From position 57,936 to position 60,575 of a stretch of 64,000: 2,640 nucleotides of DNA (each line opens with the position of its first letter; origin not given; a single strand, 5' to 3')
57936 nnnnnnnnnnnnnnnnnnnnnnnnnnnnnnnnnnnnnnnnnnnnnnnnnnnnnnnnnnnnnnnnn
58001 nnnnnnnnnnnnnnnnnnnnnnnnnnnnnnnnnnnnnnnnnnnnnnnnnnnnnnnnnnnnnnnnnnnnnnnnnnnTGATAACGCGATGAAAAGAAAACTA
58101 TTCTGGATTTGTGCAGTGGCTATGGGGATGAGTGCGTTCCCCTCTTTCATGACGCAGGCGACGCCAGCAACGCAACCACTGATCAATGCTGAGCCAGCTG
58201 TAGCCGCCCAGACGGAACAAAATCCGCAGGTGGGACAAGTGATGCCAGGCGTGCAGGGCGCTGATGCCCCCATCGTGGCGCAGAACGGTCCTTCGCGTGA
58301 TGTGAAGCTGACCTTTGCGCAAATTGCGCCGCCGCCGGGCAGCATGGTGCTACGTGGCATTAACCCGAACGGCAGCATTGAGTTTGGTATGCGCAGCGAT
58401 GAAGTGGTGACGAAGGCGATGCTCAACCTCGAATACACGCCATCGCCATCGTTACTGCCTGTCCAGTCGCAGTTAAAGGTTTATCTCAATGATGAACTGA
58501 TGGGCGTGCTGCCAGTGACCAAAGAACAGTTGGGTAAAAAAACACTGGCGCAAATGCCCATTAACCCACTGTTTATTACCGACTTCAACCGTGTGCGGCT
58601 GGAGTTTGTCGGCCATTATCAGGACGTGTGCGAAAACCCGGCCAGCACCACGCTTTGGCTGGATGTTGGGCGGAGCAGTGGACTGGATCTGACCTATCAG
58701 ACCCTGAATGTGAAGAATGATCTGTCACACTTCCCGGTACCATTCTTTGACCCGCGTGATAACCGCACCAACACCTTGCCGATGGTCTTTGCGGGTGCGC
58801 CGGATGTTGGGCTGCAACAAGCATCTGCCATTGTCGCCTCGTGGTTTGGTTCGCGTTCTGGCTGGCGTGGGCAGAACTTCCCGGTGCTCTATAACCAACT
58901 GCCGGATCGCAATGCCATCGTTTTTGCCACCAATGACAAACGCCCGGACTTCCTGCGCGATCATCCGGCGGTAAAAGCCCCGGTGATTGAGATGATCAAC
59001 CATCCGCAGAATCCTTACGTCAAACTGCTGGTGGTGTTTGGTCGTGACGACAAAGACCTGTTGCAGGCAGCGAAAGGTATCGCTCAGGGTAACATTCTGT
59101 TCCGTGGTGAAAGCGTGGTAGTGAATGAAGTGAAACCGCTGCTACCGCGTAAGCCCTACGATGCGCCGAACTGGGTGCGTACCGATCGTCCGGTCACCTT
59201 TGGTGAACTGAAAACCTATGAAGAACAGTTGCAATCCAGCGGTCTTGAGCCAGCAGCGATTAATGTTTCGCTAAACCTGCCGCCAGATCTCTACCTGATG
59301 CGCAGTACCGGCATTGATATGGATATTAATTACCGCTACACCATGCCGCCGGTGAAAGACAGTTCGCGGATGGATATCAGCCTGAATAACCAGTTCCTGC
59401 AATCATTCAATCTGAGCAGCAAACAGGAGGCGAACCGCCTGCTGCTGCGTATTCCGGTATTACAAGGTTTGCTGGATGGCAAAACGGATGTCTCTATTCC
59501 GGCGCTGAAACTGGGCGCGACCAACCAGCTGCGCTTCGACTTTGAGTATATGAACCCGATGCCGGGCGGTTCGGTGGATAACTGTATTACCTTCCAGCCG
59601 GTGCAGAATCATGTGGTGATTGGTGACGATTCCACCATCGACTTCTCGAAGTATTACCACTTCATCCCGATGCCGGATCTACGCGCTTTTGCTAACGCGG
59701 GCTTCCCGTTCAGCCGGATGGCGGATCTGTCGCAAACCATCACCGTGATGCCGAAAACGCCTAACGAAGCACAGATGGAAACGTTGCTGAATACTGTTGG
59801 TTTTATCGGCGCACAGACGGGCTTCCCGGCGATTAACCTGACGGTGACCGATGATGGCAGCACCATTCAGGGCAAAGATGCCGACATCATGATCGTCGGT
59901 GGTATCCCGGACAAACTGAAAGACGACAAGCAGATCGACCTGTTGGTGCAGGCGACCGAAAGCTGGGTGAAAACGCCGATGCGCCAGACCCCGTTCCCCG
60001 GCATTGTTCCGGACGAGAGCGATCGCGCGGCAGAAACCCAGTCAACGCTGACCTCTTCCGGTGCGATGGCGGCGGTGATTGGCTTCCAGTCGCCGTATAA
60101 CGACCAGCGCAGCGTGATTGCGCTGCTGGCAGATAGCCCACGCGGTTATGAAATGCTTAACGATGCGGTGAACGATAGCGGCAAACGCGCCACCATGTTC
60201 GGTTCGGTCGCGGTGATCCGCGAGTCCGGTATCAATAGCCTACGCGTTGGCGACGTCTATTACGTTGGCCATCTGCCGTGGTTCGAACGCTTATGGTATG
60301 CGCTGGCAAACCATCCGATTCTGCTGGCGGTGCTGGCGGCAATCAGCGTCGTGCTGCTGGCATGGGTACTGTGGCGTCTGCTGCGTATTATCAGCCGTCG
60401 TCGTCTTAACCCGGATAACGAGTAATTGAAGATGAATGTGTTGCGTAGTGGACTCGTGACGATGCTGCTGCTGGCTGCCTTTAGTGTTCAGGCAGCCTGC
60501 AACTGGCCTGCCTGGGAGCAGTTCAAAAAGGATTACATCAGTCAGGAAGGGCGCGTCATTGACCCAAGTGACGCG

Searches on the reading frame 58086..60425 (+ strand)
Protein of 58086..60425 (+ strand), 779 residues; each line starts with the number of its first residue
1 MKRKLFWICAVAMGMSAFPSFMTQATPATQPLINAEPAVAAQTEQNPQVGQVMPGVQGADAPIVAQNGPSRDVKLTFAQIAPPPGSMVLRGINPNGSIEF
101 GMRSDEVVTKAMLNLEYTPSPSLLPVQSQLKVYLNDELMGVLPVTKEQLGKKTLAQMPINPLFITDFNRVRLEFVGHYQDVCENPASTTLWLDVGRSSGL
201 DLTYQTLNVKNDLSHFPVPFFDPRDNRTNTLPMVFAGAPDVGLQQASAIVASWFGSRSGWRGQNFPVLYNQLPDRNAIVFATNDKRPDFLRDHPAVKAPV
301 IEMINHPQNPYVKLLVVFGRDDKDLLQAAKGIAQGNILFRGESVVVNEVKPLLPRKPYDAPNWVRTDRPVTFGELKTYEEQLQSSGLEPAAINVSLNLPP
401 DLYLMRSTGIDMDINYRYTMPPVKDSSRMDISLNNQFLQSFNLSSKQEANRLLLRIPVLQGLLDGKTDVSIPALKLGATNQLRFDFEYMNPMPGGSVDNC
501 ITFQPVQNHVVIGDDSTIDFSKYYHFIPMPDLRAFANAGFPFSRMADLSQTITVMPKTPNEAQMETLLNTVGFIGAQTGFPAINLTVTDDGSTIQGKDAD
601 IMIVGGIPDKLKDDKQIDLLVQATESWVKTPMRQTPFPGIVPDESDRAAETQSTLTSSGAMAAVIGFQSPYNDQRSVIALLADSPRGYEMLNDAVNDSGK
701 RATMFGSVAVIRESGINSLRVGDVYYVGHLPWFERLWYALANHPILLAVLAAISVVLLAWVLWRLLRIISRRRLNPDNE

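Call 26: find_encoding_contigs(protein=window:58086-60425:+, flank=10000, max_places=10)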
Protein window:58086-60425:+ (779 aa): 24 contigs read that carry it; 2 places shown.
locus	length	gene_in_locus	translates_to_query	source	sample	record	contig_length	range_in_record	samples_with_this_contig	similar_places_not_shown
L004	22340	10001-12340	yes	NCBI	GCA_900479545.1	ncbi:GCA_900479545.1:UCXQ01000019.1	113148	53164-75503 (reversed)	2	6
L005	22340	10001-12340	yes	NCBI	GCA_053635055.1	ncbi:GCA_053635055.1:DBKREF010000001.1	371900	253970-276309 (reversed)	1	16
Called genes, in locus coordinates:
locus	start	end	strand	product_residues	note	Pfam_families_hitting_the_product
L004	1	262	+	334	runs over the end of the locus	PF00005:ABC_tran, PF08352:oligo_HPY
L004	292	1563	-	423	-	-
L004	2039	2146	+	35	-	PF13940:Ldr_toxin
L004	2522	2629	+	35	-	PF13940:Ldr_toxin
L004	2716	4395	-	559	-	PF11658:CBP_BcsG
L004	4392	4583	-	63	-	PF11120:CBP_BcsF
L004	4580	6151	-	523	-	PF10995:BcsE_N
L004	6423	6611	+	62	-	PF10945:CBP_BcsR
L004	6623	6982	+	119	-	PF02374:ArsA_ATPase (weak), PF06564:CBP_BcsQ, PF13614:AAA_31 (weak)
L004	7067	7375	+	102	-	PF06564:CBP_BcsQ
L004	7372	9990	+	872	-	PF13641:Glyco_tranf_2_3, PF00535:Glycos_transf_2, PF13506:Glyco_transf_21, PF13632:Glyco_trans_2_3, PF03552:Cellulose_synt, PF07238:PilZ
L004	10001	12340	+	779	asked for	PF03170:CBM_BcsB_1st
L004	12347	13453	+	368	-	PF01270:Glyco_hydro_8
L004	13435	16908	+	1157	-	PF14561:TPR_20 (faint), PF07719:TPR_2 (faint), PF13424:TPR_12 (faint), PF13432:TPR_16 (weak), PF13181:TPR_8 (weak), PF13432:TPR_16, PF14559:TPR_19, PF05420:BCSC_C, +5 more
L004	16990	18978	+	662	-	PF17154:GAPES3, PF00990:GGDEF, PF00563:EAL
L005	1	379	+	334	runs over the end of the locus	PF00005:ABC_tran, PF08352:oligo_HPY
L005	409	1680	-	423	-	-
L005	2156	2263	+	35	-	PF13940:Ldr_toxin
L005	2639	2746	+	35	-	PF13940:Ldr_toxin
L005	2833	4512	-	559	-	PF11658:CBP_BcsG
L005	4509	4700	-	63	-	PF11120:CBP_BcsF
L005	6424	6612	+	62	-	PF10945:CBP_BcsR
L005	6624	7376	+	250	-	PF01656:CbiA (weak), PF02374:ArsA_ATPase (weak), PF06564:CBP_BcsQ, PF13614:AAA_31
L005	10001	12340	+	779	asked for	PF03170:CBM_BcsB_1st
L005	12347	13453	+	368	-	PF01270:Glyco_hydro_8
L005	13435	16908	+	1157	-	PF14561:TPR_20 (faint), PF07719:TPR_2 (faint), PF13424:TPR_12 (faint), PF13432:TPR_16 (weak), PF13181:TPR_8 (weak), PF13432:TPR_16, PF14559:TPR_19, PF05420:BCSC_C, +5 more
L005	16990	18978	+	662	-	PF17154:GAPES3, PF00990:GGDEF, PF00563:EAL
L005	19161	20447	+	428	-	PF00375:SDF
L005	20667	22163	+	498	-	PF00675:Peptidase_M16 (weak), PF05193:Peptidase_M16_C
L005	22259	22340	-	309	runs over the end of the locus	PF00294:PfkB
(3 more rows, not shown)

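Call 57: find_encoding_contigs(protein=L005:13435-16908:+, flank=10000, max_places=10)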
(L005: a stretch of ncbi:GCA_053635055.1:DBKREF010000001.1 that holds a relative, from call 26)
Protein L005:13435-16908:+ (1157 aa): 24 contigs read that carry it; 4 places shown.
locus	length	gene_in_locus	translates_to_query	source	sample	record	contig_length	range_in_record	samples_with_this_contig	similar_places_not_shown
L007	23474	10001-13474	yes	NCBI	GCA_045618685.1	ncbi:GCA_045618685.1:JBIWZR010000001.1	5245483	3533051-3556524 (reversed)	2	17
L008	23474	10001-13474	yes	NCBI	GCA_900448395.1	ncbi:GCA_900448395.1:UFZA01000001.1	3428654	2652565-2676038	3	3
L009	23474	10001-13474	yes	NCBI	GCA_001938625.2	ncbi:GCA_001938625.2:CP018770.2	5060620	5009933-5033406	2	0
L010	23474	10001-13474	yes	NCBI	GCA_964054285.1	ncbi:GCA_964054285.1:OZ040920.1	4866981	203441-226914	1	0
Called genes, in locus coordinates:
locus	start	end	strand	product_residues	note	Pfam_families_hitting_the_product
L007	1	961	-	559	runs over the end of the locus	PF11658:CBP_BcsG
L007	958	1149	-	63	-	PF11120:CBP_BcsF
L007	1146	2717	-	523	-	PF10995:BcsE_N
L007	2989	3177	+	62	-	PF10945:CBP_BcsR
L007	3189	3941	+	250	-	PF01656:CbiA (weak), PF02374:ArsA_ATPase (weak), PF06564:CBP_BcsQ, PF13614:AAA_31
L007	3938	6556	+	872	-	PF13641:Glyco_tranf_2_3, PF00535:Glycos_transf_2, PF13506:Glyco_transf_21, PF13632:Glyco_trans_2_3, PF03552:Cellulose_synt, PF07238:PilZ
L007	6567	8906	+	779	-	PF03170:CBM_BcsB_1st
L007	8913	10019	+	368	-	PF01270:Glyco_hydro_8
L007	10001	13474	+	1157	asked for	PF14561:TPR_20 (faint), PF07719:TPR_2 (faint), PF13424:TPR_12 (faint), PF13432:TPR_16 (weak), PF13181:TPR_8 (weak), PF13432:TPR_16, PF14559:TPR_19, PF05420:BCSC_C, +5 more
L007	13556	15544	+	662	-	PF17154:GAPES3, PF00990:GGDEF, PF00563:EAL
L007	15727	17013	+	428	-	PF00375:SDF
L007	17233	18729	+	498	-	PF00675:Peptidase_M16 (weak), PF05193:Peptidase_M16_C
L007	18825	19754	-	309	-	PF00294:PfkB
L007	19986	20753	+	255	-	PF00563:EAL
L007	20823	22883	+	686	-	PF05170:AsmA, PF05359:DUF748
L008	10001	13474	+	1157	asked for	PF14561:TPR_20 (faint), PF07719:TPR_2 (faint), PF13424:TPR_12 (faint), PF13432:TPR_16 (weak), PF13181:TPR_8 (weak), PF13432:TPR_16, PF14559:TPR_19, PF05420:BCSC_C, +5 more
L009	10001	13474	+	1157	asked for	PF14561:TPR_20 (faint), PF07719:TPR_2 (faint), PF13424:TPR_12 (faint), PF13432:TPR_16 (weak), PF13181:TPR_8 (weak), PF13432:TPR_16, PF14559:TPR_19, PF05420:BCSC_C, +5 more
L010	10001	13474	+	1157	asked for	PF14561:TPR_20 (faint), PF07719:TPR_2 (faint), PF13424:TPR_12 (faint), PF13432:TPR_16 (weak), PF13181:TPR_8 (weak), PF13432:TPR_16, PF14559:TPR_19, PF05420:BCSC_C, +5 more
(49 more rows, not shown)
